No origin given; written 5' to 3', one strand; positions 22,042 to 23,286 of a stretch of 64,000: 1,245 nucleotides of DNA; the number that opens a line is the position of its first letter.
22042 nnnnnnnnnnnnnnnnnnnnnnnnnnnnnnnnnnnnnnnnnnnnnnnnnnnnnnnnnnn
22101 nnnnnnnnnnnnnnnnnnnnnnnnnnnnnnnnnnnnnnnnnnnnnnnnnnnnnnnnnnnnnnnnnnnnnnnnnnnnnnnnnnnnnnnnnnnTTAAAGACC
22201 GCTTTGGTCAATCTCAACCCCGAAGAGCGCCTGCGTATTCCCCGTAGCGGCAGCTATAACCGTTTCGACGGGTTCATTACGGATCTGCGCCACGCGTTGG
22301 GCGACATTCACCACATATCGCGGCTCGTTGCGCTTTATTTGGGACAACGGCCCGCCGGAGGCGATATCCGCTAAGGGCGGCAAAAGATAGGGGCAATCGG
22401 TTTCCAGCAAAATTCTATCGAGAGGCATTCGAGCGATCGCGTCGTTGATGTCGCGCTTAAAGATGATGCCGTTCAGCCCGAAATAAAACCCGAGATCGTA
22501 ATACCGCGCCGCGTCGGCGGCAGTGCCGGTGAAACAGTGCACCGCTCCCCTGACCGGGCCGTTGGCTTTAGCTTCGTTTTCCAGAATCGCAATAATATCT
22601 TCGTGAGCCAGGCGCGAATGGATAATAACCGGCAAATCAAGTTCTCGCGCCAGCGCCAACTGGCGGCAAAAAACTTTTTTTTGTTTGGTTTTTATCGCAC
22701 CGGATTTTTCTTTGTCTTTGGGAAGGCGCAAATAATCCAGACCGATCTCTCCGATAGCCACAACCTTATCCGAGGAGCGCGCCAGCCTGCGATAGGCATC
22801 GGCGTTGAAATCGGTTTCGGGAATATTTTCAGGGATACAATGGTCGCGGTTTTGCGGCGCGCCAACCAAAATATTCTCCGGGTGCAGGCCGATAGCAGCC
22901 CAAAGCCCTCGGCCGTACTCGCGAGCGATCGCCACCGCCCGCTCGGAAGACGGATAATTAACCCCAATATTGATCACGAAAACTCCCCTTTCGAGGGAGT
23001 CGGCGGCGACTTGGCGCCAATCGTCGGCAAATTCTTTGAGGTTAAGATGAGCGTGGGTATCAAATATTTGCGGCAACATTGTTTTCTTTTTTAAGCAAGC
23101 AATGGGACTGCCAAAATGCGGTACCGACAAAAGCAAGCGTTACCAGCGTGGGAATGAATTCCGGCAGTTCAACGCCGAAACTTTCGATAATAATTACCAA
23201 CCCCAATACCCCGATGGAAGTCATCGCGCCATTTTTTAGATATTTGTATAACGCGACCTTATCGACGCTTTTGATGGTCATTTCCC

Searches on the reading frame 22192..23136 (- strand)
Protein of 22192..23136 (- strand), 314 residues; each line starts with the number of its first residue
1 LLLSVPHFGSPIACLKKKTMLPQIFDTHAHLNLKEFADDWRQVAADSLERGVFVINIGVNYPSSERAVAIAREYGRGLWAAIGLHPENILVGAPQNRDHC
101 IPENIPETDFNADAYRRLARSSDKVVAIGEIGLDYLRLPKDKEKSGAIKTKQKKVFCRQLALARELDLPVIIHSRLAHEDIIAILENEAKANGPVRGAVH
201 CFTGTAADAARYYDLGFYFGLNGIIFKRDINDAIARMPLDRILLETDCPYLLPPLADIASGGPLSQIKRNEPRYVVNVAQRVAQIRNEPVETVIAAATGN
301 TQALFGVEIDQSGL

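Call 78: search_protein_families(library=pfam, proteins=[window:22192-23136:-], max_evalue=0.001)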
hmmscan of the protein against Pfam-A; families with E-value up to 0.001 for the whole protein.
window:22192-23136:- (314 aa): 1 family
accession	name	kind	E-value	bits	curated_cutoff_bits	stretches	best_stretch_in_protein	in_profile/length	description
PF01026.27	TatD_DNase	-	1e-67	228.7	27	1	25-306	1-253/253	TatD related DNase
